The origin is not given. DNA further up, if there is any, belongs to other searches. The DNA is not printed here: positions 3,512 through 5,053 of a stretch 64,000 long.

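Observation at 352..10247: Quaternary-amine:THF methyl-transfer locus with two non-Pyl MttB paralogs plus unusual accessory genes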

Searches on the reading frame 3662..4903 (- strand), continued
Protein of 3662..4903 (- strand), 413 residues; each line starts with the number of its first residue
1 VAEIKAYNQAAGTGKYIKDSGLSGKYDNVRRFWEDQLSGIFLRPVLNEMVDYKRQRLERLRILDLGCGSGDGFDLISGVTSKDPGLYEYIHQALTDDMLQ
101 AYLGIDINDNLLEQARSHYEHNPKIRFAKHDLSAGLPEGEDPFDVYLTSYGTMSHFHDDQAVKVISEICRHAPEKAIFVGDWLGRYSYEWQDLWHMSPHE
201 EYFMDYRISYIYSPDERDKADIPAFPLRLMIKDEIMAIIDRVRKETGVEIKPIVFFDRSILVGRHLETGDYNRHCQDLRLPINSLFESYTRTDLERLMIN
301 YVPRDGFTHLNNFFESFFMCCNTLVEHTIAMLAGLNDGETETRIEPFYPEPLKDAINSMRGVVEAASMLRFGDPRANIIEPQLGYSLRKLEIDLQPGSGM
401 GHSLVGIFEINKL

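Call 49: search_protein_families(library=pfam, proteins=[P0151, P0162, P0181, P0254, P0173, P0149, P0134, P0122], max_evalue=0.001)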
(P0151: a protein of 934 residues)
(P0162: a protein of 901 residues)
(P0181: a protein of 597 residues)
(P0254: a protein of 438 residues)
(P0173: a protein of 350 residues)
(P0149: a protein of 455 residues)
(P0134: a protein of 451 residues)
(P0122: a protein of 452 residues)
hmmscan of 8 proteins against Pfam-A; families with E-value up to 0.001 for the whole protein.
P0151 (934 aa): 9 families
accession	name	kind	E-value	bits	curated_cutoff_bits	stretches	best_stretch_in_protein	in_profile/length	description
PF00733.27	Asn_synthase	-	1.2e-77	262.4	21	2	204-339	2-139/354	Asparagine synthase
PF13537.11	GATase_7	-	1.1e-40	138.9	25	1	45-161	1-122/123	Glutamine amidotransferase domain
PF13522.11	GATase_6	-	8.1e-36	123.4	27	1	30-156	1-130/130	Glutamine amidotransferase domain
PF13649.12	Methyltransf_25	-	3e-10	41.1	27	1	616-692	22-95/97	Methyltransferase domain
PF08241.18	Methyltransf_11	-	4.7e-07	30.8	21.2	1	579-697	1-94/95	Methyltransferase domain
PF13847.12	Methyltransf_31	-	1.8e-06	28.1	27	1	574-695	3-106/145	Methyltransferase domain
PF08242.18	Methyltransf_12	-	2.3e-06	28.7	30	1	579-695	1-97/98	Methyltransferase domain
PF02540.23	NAD_synthase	-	1e-05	25.2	21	1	205-335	6-137/242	NAD synthase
PF13489.12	Methyltransf_23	-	6.9e-05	23.1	27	1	559-718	7-138/164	Methyltransferase domain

P0162 (901 aa): 7 families
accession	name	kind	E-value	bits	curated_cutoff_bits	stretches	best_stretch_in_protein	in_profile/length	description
PF00733.27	Asn_synthase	-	1.6e-76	258.7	21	2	184-318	2-137/354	Asparagine synthase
PF13537.11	GATase_7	-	3.8e-38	130.7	25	1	25-141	1-122/123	Glutamine amidotransferase domain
PF13522.11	GATase_6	-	5.3e-29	101.3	27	1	11-136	2-130/130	Glutamine amidotransferase domain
PF12481.13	DUF3700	-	3e-08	33.9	27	1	90-172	124-209/228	Aluminium induced protein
PF13649.12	Methyltransf_25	-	9.1e-08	33.1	27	1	589-662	23-93/97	Methyltransferase domain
PF08242.18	Methyltransf_12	-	1.2e-06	29.6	30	1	552-667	2-97/98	Methyltransferase domain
PF02540.23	NAD_synthase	-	4.7e-06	26.3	21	1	184-321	5-144/242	NAD synthase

P0181 (597 aa): 5 families
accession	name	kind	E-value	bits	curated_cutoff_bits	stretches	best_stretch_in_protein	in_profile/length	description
PF00582.32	Usp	-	3.7e-29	102.5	24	1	20-162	3-141/141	Universal stress protein family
PF13649.12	Methyltransf_25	-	1.2e-09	39.1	27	1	282-353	23-92/97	Methyltransferase domain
PF08241.18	Methyltransf_11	-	1.4e-06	29.2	21.2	1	281-343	19-76/95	Methyltransferase domain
PF08242.18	Methyltransf_12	-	0.00013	23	30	1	281-353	21-91/98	Methyltransferase domain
PF13847.12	Methyltransf_31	-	0.00013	22.1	27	1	240-334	4-84/145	Methyltransferase domain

P0254 (438 aa): 5 families
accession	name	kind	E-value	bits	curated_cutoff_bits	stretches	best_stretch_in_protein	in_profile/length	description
PF00733.27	Asn_synthase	-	2.1e-30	107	21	2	62-137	204-277/354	Asparagine synthase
PF13649.12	Methyltransf_25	-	1.4e-10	42.1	27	1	330-405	23-95/97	Methyltransferase domain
PF08242.18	Methyltransf_12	-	4.9e-06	27.6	30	1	312-405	18-94/98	Methyltransferase domain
PF13847.12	Methyltransf_31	-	5.4e-06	26.6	27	1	288-380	4-81/145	Methyltransferase domain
PF08241.18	Methyltransf_11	-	1.4e-05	26.1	21.2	0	322-405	18-89/95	Methyltransferase domain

P0173 (350 aa): 6 families
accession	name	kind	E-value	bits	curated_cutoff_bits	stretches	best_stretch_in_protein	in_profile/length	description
PF02310.24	B12-binding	-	6.7e-10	39.3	32.1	1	2-81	35-120/121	B12 binding domain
PF13649.12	Methyltransf_25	-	5.9e-09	36.9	27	1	192-269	22-96/97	Methyltransferase domain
PF08242.18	Methyltransf_12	-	2.1e-06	28.8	30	1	155-271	1-97/98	Methyltransferase domain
PF13847.12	Methyltransf_31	-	3e-06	27.4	27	1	149-274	2-109/145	Methyltransferase domain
PF08241.18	Methyltransf_11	-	0.00016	22.7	21.2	0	190-273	18-94/95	Methyltransferase domain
PF13489.12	Methyltransf_23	-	0.00036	20.7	27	1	122-188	4-59/164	Methyltransferase domain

P0149 (455 aa): 3 families
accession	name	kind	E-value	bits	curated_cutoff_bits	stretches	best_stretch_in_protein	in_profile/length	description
PF13649.12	Methyltransf_25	-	1.1e-09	39.2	27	1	107-174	25-91/97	Methyltransferase domain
PF13847.12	Methyltransf_31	-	1.7e-06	28.2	27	1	62-176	3-101/145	Methyltransferase domain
PF08241.18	Methyltransf_11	-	0.00049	21.1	21.2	0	106-176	21-87/95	Methyltransferase domain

P0134 (451 aa): 1 family
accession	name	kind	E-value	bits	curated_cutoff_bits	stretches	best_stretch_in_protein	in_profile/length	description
PF13649.12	Methyltransf_25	-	3.5e-07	31.3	27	1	131-204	23-93/97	Methyltransferase domain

P0122 (452 aa): 5 families
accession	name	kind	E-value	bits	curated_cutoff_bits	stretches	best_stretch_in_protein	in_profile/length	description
PF13649.12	Methyltransf_25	-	6.1e-10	40.1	27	1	118-191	22-90/97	Methyltransferase domain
PF13847.12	Methyltransf_31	-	2e-07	31.2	27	1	76-183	4-93/145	Methyltransferase domain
PF08242.18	Methyltransf_12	-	1.8e-05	25.8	30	0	80-178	1-78/98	Methyltransferase domain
PF13489.12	Methyltransf_23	-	0.00077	19.7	27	0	63-226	9-142/164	Methyltransferase domain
PF08241.18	Methyltransf_11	-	0.00078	20.5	21.2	0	115-180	16-75/95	Methyltransferase domain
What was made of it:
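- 3662..4903 (-): 413-aa class I SAM-dependent methyltransferase of an uncharacterised family, with a helical C-terminal half. Fusions with AsnB and with Usp exist (call 49).
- Gene fusions exist (call 49).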

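Call 50: find_homologous_proteins(query=P0151)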
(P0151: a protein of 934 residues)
Query P0151 (934 aa): 8000 proteins with E <= 0.001 among 8000 candidates; the best 120 are listed.
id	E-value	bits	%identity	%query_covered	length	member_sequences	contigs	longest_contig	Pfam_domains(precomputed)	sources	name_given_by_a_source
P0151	0.0e+0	2156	100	100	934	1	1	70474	PF13847.13,PF00733.28,PF13649.13,PF13522.12,PF08241.19,PF08242.19,PF02540.24,PF13537.12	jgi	jgi:asparagine synthase (glutamine-hydrolysing)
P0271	0.0e+0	1071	55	99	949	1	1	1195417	PF00733.28,PF13649.13,PF13522.12,PF08241.19,PF08242.19,PF13537.12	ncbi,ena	-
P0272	3.0e-280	951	51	98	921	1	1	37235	PF12481.14,PF13847.13,PF13489.13,PF00733.28,PF13649.13,PF13522.12,PF08241.19,PF08242.19,PF13537.12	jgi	jgi:asparagine synthase (glutamine-hydrolysing)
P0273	4.4e-270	917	50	97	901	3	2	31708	PF12481.14,PF00733.28,PF13649.13,PF13522.12,PF08242.19,PF13537.12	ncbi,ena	-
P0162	1.9e-260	885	49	97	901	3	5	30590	PF12481.14,PF00733.28,PF13649.13,PF13522.12,PF08242.19,PF02540.24,PF13537.12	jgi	jgi:asparagine synthase (glutamine-hydrolysing)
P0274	1.4e-186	641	47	76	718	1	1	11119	PF12481.14,PF00733.28,PF13522.12,PF13537.12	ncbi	-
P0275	1.1e-181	624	59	53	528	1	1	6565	PF12481.14,PF00733.28,PF13522.12,PF02540.24,PF13537.12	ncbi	-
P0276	5.7e-176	606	58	53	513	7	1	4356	PF12481.14,PF00733.28,PF13522.12,PF13537.12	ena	-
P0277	1.8e-174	601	57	53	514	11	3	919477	PF12481.14,PF00733.28,PF13522.12,PF13537.12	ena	-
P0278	4.4e-173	596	59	53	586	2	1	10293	PF00733.28,PF13522.12,PF13537.12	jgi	jgi:asparagine synthase (glutamine-hydrolysing)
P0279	8.0e-173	595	57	53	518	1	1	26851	PF12481.14,PF00733.28,PF13522.12,PF13537.12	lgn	-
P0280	3.0e-171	590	56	53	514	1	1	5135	PF00733.28,PF13522.12,PF02540.24,PF13537.12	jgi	jgi:asparagine synthase (glutamine-hydrolysing)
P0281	2.4e-170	587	58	53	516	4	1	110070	PF00733.28,PF13522.12,PF13537.12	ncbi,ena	-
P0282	6.5e-169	582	57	53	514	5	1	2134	PF12481.14,PF00733.28,PF13522.12,PF13537.12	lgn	-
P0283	8.3e-167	575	56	53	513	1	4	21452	PF00733.28,PF13522.12,PF13537.12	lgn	-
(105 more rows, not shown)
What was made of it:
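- AsnB-MTase fusion proteins of 901-949 aa exist (P0151, P0162, P0271-P0273; calls 49, 50).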

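Call 51: find_encoding_contigs(protein=P0271, flank=10000, max_places=1)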
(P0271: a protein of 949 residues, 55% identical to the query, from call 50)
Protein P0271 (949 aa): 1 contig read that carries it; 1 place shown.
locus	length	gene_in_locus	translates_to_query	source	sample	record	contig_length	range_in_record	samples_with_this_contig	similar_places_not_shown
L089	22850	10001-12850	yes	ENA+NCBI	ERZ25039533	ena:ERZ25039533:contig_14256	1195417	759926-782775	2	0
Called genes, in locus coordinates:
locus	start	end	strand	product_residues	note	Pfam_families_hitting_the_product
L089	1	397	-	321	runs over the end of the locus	PF00487:FA_desaturase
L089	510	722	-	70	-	PF11146:DUF2905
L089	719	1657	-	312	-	PF00583:Acetyltransf_1, PF13673:Acetyltransf_10, PF13508:Acetyltransf_7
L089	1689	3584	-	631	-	PF02335:Cytochrom_C552 (faint), PF14522:Cytochrome_C7 (faint), PF13435:Cytochrome_C554 (faint)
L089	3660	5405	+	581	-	PF00270:DEAD, PF00271:Helicase_C, PF16124:RecQ_Zn_bind, PF00570:HRDC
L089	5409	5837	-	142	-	PF07238:PilZ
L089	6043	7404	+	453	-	-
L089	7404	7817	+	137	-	PF07238:PilZ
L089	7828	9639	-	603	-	PF00654:Voltage_CLC, PF00571:CBS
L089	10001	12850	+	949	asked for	PF13522:GATase_6, PF13537:GATase_7, PF00733:Asn_synthase, PF08241:Methyltransf_11 (weak), PF08242:Methyltransf_12 (weak), PF13649:Methyltransf_25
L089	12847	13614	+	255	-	PF00005:ABC_tran, PF13304:AAA_21 (faint)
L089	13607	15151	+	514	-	PF00528:BPD_transp_1, PF04069:OpuAC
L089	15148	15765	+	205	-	PF01914:MarC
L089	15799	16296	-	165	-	PF05154:TM2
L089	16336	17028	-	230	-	-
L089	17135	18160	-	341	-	PF00294:PfkB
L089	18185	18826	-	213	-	PF01081:Aldolase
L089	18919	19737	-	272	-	-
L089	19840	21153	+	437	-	PF00092:VWA (faint)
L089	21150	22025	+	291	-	PF03781:FGE-sulfatase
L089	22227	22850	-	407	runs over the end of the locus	PF09339:HTH_IclR (weak), PF13280:WYL, PF25583:WCX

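Call 52: find_encoding_contigs(protein=P0151, flank=10000, max_places=1)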
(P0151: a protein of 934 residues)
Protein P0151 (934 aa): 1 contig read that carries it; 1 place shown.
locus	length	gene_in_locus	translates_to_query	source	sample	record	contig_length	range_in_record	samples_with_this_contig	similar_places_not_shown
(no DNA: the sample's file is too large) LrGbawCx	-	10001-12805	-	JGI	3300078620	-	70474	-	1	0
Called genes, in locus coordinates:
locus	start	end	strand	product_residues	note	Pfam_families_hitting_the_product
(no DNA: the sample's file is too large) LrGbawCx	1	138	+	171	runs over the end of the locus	PF05229:SCPU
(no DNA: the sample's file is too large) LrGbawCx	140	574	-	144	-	PF05229:SCPU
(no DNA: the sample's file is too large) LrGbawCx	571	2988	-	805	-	PF00577:Usher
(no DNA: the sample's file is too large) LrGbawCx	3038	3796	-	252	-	PF00345:PapD_N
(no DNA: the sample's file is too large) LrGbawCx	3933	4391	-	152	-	PF05229:SCPU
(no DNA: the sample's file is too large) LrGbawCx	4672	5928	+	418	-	-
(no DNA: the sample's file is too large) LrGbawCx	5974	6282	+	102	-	-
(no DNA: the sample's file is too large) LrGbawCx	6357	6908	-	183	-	PF01872:RibD_C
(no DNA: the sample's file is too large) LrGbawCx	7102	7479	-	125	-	-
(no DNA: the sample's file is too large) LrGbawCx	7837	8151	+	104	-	PF07690:MFS_1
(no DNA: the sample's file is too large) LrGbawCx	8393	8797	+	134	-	PF00083:Sugar_tr (weak), PF06779:MFS_4 (weak), PF07690:MFS_1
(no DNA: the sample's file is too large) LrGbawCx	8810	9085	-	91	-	PF19447:DUF5985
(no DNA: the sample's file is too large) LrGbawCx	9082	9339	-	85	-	PF19447:DUF5985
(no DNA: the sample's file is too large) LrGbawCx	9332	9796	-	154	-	-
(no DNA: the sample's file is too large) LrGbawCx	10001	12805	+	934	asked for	PF13522:GATase_6, PF13537:GATase_7, PF00733:Asn_synthase, PF02540:NAD_synthase (weak), PF00733:Asn_synthase, PF08242:Methyltransf_12 (weak), PF13649:Methyltransf_25, PF13847:Methyltransf_31 (weak), +1 more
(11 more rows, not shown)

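Call 53: find_encoding_contigs(protein=P0273, flank=10000, max_places=1)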
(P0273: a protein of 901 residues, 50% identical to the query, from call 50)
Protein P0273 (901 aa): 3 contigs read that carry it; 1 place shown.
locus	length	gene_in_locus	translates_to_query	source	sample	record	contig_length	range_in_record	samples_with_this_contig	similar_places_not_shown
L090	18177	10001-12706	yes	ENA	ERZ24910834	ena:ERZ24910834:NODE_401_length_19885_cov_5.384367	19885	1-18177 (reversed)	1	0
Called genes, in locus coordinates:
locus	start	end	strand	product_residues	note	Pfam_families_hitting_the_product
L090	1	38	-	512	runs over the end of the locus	PF13701:DDE_Tnp_1_4, PF01609:DDE_Tnp_1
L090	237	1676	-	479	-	PF01935:DUF87 (weak), PF05872:HerA_C (weak)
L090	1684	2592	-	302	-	-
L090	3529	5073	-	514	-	-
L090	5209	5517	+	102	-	-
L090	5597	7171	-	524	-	PF00528:BPD_transp_1, PF04069:OpuAC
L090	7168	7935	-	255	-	PF00005:ABC_tran, PF13304:AAA_21 (weak)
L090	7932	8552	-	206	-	PF01914:MarC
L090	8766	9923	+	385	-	PF08281:Sigma70_r4_2 (weak), PF00196:GerE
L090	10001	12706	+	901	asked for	PF13522:GATase_6, PF13537:GATase_7, PF12481:DUF3700, PF00733:Asn_synthase, PF08242:Methyltransf_12 (faint), PF00733:Asn_synthase, PF13649:Methyltransf_25 (weak)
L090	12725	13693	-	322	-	PF00582:Usp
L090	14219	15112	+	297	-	PF00582:Usp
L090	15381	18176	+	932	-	?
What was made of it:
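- A Usp-MTase fusion (P0181) and Usp genes nearby (calls 49, 53).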

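Call 55: find_homologous_proteins(query=P0193)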
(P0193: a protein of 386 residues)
Query P0193 (386 aa): 57 proteins with E <= 0.001 among 3154 candidates.
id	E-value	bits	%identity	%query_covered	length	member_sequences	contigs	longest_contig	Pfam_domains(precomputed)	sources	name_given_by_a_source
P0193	1.6e-264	895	100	100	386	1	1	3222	-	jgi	jgi:hypothetical protein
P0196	3.5e-116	407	48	100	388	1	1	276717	-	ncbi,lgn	-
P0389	7.1e-112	392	46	100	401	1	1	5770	-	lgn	-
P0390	7.6e-111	389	46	100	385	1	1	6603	-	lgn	-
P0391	4.1e-109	383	46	100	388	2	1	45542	-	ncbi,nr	ncbi:MAG: hypothetical protein NW226_08245 [Microscillaceae bacterium]|nr:hypothetical protein [Micr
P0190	3.8e-106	373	44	100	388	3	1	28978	-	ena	-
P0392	2.1e-102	361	45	94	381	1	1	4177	-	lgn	-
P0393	5.1e-102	360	44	100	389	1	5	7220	-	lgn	-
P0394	1.0e-100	356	46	93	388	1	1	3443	-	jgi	jgi:hypothetical protein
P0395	2.8e-100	354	45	98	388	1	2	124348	-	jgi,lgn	jgi:hypothetical protein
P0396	2.0e-94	335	44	93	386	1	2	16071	-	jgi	jgi:SAM-dependent methyltransferase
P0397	1.5e-91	325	44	93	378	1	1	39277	-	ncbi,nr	ncbi:MAG: hypothetical protein HC913_03270 [Microscillaceae bacterium]|nr:hypothetical protein [Micr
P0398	7.5e-90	320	43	93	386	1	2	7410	-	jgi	jgi:SAM-dependent methyltransferase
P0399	1.7e-89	319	45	93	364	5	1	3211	-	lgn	-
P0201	4.4e-88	314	43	93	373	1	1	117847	-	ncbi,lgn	ncbi:MAG: hypothetical protein OHK0053_06500 [Microscillaceae bacterium]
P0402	3.6e-80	288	38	93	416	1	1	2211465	PF13847.13,PF13649.13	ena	-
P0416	1.2e-66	243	33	93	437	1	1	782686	PF13847.13,PF13649.13,PF08241.19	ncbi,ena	-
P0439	5.6e-20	90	24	93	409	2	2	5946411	PF13649.13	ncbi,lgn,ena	-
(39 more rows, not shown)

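Call 56: find_encoding_contigs(protein=P0402, flank=8000, max_places=1)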
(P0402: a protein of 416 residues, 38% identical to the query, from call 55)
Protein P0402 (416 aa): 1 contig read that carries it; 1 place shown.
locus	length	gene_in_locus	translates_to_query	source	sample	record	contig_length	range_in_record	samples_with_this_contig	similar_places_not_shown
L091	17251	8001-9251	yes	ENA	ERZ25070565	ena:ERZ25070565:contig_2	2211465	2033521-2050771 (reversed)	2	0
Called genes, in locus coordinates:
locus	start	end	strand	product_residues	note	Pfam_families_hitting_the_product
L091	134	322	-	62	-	PF01737:Ycf9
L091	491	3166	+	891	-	PF01368:DHH (weak), PF00571:CBS, PF01743:PolyA_pol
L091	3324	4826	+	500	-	PF13522:GATase_6, PF13537:GATase_7, PF12481:DUF3700 (weak), PF00733:Asn_synthase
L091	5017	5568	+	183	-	PF05685:Uma2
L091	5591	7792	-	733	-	PF04960:Glutaminase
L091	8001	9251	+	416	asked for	PF13847:Methyltransf_31 (weak), PF13649:Methyltransf_25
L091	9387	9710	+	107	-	PF20711:DUF6825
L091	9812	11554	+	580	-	PF01636:APH (faint), PF03109:ABC1, PF27536:UbiB_helical (weak)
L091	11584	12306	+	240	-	PF00481:PP2C (weak), PF13672:PP2C_2, PF07228:SpoIIE (faint)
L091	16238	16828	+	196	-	PF01121:CoaE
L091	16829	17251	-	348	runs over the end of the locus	PF02547:Queuosine_synth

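Call 57: find_encoding_contigs(protein=P0416, flank=8000, max_places=1)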
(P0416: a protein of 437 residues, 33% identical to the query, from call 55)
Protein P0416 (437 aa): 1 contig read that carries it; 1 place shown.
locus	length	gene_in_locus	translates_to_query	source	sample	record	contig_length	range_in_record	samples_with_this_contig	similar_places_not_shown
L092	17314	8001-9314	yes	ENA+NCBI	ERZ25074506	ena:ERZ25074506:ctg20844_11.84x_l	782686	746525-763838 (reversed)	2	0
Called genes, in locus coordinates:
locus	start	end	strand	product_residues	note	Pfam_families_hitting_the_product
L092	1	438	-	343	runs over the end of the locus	PF00107:ADH_zinc_N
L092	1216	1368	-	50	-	-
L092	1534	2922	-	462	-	PF00884:Sulfatase, PF01663:Phosphodiest (weak), PF16347:SGSH_C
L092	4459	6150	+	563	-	PF00496:SBP_bac_5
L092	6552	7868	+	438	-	PF19300:BPD_transp_1_N, PF00528:BPD_transp_1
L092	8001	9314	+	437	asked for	PF13847:Methyltransf_31 (weak), PF08241:Methyltransf_11 (faint), PF13649:Methyltransf_25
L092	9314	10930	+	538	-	PF13522:GATase_6, PF13537:GATase_7, PF00733:Asn_synthase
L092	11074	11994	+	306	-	PF00528:BPD_transp_1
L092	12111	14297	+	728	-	PF13191:AAA_16 (faint), PF00005:ABC_tran, PF00006:ATP-synt_ab (faint), PF02463:SMC_N (weak), PF08352:oligo_HPY, PF02463:SMC_N (weak), PF00005:ABC_tran, PF08352:oligo_HPY, +4 more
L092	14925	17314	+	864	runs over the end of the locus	PF00931:NB-ARC (weak), PF13191:AAA_16, PF20720:nSTAND3 (faint), PF24883:NPHP3_N (faint), PF13401:AAA_22, PF25873:WHD_MalT (weak), PF17874:TPR_MalT, PF13424:TPR_12, +3 more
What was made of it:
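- L092 has an overlapping MTase/AsnB pair inside another ABC operon (call 57).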
